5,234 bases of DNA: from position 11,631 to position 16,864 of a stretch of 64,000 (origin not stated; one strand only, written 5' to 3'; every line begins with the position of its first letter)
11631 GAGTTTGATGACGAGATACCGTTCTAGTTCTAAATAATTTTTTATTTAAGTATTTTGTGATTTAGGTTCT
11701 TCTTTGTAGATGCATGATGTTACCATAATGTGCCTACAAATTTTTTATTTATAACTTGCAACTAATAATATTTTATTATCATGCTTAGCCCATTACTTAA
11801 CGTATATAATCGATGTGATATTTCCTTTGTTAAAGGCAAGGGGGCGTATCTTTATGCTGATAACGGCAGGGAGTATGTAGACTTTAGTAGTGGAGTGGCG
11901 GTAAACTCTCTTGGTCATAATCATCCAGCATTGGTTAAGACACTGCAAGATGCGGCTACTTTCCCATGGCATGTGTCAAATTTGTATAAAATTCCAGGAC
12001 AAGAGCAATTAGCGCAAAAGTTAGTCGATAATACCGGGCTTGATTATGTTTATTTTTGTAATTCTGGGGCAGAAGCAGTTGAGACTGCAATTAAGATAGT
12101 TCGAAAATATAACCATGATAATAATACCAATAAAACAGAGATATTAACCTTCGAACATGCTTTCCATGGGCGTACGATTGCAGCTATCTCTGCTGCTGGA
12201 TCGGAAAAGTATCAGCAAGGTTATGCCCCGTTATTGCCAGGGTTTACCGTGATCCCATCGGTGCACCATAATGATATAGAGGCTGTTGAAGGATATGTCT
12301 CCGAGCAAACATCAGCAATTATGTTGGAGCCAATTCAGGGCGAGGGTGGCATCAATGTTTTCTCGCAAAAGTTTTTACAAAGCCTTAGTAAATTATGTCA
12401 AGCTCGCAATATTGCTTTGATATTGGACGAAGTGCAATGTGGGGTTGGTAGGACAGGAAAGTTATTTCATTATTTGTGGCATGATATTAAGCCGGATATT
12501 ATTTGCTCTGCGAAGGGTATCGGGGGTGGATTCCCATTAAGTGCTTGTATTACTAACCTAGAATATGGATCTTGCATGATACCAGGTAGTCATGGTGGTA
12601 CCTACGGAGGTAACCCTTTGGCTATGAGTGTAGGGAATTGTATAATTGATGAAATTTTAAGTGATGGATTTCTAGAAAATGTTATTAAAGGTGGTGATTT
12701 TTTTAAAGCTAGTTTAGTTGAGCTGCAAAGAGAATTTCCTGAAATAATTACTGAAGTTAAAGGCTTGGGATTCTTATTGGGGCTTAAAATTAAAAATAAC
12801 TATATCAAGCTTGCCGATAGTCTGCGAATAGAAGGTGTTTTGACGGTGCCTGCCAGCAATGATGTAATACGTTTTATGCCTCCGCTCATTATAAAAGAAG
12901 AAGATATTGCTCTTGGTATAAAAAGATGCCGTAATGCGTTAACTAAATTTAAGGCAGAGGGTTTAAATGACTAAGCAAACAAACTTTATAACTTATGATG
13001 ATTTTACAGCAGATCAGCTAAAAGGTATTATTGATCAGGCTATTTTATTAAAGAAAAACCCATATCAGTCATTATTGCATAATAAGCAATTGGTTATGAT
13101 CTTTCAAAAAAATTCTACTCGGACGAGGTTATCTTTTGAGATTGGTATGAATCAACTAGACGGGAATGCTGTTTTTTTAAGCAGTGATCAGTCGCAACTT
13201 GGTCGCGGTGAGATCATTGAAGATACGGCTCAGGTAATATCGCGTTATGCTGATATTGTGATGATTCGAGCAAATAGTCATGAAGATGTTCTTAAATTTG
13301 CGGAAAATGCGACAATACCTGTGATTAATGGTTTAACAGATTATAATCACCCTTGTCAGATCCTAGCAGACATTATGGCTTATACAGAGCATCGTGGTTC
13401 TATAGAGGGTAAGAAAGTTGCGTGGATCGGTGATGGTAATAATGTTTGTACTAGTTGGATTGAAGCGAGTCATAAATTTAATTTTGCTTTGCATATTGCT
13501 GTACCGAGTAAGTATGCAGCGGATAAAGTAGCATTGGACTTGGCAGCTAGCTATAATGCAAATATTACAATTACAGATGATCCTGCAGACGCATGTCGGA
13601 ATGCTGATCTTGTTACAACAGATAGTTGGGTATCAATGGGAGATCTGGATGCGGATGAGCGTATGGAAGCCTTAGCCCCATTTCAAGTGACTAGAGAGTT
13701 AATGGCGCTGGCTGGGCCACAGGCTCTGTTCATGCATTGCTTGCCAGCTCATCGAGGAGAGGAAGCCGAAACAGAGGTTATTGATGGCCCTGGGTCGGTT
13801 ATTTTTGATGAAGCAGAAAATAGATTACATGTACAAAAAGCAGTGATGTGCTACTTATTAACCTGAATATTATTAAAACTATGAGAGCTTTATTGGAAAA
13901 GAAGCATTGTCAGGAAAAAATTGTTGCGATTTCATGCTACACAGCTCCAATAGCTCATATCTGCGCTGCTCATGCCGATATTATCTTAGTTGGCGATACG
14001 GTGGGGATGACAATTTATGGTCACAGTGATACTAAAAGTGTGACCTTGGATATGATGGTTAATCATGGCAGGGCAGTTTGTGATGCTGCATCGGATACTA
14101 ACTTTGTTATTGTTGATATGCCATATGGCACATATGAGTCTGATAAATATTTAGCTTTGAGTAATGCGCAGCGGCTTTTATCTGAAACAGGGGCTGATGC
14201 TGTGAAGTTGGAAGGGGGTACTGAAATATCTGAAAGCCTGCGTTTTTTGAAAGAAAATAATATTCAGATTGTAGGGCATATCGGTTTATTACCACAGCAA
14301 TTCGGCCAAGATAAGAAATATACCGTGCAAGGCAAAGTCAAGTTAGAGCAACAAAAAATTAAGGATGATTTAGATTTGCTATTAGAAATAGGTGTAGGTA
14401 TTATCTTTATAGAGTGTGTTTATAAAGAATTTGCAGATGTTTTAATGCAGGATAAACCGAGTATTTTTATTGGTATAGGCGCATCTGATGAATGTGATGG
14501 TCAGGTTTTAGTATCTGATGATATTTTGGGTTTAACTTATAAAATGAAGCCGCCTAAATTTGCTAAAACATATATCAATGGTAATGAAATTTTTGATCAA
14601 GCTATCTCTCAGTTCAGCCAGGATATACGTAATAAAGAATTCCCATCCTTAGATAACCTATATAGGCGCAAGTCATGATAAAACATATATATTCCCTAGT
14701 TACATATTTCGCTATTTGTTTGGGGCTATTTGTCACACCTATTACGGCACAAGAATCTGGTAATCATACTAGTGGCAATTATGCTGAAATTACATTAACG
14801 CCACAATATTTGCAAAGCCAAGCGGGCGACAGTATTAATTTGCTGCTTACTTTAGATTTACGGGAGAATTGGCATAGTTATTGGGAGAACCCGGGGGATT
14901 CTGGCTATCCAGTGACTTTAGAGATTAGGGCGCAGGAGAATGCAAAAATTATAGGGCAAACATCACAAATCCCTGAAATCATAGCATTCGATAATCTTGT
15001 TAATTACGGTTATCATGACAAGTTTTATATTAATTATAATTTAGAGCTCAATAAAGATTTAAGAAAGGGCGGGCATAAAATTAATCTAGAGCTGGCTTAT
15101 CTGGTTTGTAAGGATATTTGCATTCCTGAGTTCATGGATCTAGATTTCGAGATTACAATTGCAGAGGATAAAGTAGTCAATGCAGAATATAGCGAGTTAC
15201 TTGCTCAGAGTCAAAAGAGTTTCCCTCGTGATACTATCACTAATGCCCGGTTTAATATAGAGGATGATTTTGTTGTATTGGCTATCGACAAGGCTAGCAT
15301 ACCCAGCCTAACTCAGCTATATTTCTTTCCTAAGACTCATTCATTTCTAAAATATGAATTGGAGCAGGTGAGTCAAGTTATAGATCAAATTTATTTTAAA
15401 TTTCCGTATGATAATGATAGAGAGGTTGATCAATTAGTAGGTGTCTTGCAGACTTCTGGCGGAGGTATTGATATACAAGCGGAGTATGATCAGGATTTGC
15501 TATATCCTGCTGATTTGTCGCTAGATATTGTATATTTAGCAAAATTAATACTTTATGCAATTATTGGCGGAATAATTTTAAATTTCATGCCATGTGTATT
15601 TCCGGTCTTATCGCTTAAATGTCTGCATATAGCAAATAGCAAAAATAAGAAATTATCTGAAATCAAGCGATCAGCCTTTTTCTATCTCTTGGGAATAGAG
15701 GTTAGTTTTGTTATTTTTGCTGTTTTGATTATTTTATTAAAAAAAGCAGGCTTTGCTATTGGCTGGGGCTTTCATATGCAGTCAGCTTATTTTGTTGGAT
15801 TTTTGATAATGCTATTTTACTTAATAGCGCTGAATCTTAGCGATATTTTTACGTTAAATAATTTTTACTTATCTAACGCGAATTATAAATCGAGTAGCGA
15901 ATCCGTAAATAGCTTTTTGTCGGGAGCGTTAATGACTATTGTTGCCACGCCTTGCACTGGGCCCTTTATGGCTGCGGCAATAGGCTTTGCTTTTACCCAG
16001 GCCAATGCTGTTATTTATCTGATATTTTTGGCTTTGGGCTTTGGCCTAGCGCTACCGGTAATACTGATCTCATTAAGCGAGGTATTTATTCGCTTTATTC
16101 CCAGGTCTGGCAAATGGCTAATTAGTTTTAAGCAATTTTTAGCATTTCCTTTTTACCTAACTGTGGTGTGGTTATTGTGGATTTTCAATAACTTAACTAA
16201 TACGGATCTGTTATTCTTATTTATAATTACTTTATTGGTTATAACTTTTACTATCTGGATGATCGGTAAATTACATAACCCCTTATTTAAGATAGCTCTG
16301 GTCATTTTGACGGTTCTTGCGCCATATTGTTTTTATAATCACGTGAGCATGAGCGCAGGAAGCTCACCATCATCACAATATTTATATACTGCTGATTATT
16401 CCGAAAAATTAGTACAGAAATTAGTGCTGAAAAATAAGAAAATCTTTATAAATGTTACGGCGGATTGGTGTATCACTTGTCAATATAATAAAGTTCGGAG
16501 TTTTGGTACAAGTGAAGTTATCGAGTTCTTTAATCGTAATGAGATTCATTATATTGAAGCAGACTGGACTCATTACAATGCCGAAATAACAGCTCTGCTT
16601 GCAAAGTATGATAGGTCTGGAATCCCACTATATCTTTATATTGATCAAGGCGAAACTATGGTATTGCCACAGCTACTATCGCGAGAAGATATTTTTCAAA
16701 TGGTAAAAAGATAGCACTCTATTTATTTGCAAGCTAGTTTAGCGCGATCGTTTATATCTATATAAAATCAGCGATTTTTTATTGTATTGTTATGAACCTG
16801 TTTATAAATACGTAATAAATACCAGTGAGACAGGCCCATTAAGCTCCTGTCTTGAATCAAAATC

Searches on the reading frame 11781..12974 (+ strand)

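Call 47: search_protein_families(library=ncbifam, proteins=[window:11781-12974:+], max_evalue=1e-10)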
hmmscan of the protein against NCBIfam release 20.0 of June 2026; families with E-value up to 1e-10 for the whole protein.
window:11781-12974:+ (397 aa): 69 families (the best 25 are shown)
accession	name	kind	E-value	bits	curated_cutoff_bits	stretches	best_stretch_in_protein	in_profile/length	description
NF002325.0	PRK01278.1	subfamily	5.7e-158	525.7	372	1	2-392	3-391/395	acetylornithine transaminase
TIGR00707.1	argD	subfamily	2.6e-134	447.8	410.05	1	6-387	3-380/381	acetylornithine/succinylornithine family transaminase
NF002797.0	PRK02936.1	equivalog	4.3e-120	401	496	1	4-390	3-380/385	acetylornithine transaminase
NF003468.0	PRK05093.1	subfamily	1.2e-117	393.1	522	1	5-390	16-402/405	acetylornithine/succinyldiaminopimelate transaminase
NF009047.0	PRK12381.1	subfamily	2e-112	376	630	1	6-393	15-403/406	bifunctional succinylornithine transaminase/acetylornithine transaminase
TIGR03246.1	arg_catab_astC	subfamily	3.2e-110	368.8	609.95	1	6-390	11-396/397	acetylornithine/succinylornithine family transaminase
NF002874.0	PRK03244.1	equivalog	1.5e-104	350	457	1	5-391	18-396/399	acetylornithine transaminase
NF002985.0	PRK03715.1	equivalog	3.9e-103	345.2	568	1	4-389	10-393/395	acetylornithine transaminase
NF003273.0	PRK04260.1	equivalog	1.4e-99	333.2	616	1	3-381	2-369/376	acetylornithine transaminase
NF003397.0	PRK04612.1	equivalog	1.7e-96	323.5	735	1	6-392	16-406/408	acetylornithine transaminase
NF004426.0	PRK05769.1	equivalog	2.1e-87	293.8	552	1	16-389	40-439/441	acetyl ornithine aminotransferase family protein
NF005993.0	PRK08117.1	subfamily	2.7e-87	293.2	574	2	174-391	205-431/433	aspartate aminotransferase family protein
TIGR01885.1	Orn_aminotrans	equivalog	1.3e-85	287.6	378.4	1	9-385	16-399/402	ornithine--oxo-acid transaminase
NF003145.0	PRK04073.1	equivalog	1.7e-85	287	656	1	9-387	19-395/396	ornithine--oxo-acid transaminase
NF045491.1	LysJ_Sulfobales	equivalog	2.2e-77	260.5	700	1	5-389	3-379/386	[LysW]-aminoadipate semialdehyde/glutamate semialdehyde transaminase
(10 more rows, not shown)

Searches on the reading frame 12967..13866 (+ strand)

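Call 47: search_protein_families(library=ncbifam, proteins=[window:12967-13866:+], max_evalue=1e-10)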
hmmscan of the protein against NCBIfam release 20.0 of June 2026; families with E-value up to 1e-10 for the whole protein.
window:12967-13866:+ (299 aa): 16 families
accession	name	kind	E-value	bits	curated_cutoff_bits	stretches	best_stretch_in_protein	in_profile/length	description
NF001986.0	PRK00779.1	subfamily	1.6e-126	421.6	306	1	3-298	4-304/307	ornithine carbamoyltransferase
TIGR00658.1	orni_carb_tr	equivalog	2.1e-104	349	280.85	1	6-298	2-303/304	ornithine carbamoyltransferase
TIGR04384.1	putr_carbamoyl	exception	3.2e-89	299.3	500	1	6-298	1-307/330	putrescine carbamoyltransferase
NF011380.0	PRK14805.1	equivalog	6.5e-78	261.8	421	1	6-298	3-300/302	ornithine carbamoyltransferase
NF003286.0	PRK04284.1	subfamily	4.4e-66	223.3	515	1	3-295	5-327/332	ornithine carbamoyltransferase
NF011379.0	PRK14804.1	equivalog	8.1e-53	179.6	373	1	6-298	8-309/311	ornithine carbamoyltransferase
NF002470.0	PRK01713.1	equivalog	1e-48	166.5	545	1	16-295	19-330/334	ornithine carbamoyltransferase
NF009213.0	PRK12562.1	subfamily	2.2e-47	162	559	1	5-266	7-282/334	ornithine carbamoyltransferase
NF003384.0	PRK04523.1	equivalog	3.4e-47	161.1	288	1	6-298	5-333/336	N-acetylornithine carbamoyltransferase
NF002032.1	PRK00856.1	equivalog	6.3e-43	147.1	263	1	6-297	2-296/297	aspartate carbamoyltransferase catalytic subunit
TIGR00670.1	asp_carb_tr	equivalog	5.6e-41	140.6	236.95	1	7-298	3-303/304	aspartate carbamoyltransferase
NF008853.0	PRK11891.1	equivalog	4.6e-25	88.1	560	1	34-298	122-398/430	aspartate carbamoyltransferase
NF006046.0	PRK08192.1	equivalog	1.1e-24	87.4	512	1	34-297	40-316/339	aspartate carbamoyltransferase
TIGR03316.1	ygeW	equivalog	1.6e-19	70.1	500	1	6-225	21-273/391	knotted carbamoyltransferase YgeW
NF005538.0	PRK07200.1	equivalog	2.1e-19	69.9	453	1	6-224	24-275/396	knotted carbamoyltransferase YgeW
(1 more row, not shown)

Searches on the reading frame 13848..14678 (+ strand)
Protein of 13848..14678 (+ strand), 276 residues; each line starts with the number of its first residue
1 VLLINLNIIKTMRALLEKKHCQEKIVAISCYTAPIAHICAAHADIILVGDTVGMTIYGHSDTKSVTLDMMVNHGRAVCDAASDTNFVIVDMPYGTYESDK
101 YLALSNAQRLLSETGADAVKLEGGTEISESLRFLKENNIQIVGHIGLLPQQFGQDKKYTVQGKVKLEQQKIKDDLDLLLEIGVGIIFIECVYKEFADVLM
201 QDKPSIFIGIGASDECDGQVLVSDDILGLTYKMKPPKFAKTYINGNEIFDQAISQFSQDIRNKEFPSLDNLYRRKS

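Call 47: search_protein_families(library=ncbifam, proteins=[window:13848-14678:+], max_evalue=1e-10)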
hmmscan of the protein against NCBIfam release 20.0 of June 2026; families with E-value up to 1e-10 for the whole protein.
window:13848-14678:+ (276 aa): 2 families
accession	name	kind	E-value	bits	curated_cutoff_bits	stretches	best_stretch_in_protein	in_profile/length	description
NF001452.0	PRK00311.1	subfamily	1.7e-78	263.6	272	1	11-272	6-266/267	3-methyl-2-oxobutanoate hydroxymethyltransferase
TIGR00222.1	panB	equivalog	1e-72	244.8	207.55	1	10-270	3-261/264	3-methyl-2-oxobutanoate hydroxymethyltransferase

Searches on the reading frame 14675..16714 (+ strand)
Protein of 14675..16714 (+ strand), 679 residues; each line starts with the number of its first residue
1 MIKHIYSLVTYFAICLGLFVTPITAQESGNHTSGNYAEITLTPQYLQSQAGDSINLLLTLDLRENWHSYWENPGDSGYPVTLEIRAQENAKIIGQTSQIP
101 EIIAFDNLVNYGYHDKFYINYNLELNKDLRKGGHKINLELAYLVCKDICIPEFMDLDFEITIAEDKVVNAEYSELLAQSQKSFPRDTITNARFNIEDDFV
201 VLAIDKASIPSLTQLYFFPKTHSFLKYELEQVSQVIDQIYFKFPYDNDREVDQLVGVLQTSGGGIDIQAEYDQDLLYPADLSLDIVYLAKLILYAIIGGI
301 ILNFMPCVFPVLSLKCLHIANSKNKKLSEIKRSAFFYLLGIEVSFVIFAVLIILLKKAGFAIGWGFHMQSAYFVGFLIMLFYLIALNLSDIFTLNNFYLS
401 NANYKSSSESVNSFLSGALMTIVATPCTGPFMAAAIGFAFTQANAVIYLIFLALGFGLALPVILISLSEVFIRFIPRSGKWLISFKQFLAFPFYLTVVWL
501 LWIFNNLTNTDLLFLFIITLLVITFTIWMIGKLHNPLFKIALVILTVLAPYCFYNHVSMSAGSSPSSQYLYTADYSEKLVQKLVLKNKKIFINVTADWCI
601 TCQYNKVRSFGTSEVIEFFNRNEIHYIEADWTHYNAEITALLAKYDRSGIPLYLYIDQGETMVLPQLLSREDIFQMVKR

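Call 47: search_protein_families(library=ncbifam, proteins=[window:14675-16714:+], max_evalue=1e-10)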
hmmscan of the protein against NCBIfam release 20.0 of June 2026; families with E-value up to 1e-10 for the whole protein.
window:14675-16714:+ (679 aa): 2 families
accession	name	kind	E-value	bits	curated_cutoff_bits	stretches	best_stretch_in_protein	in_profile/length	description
NF045694.1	seleno_TsoB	exception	3e-30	104.8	805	1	290-658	183-545/572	rhodanese/DsbD fusion-like selenoprotein TsoB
NF001419.0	PRK00293.1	subfamily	1.3e-28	99.9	330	1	291-659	171-548/574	protein-disulfide reductase DsbD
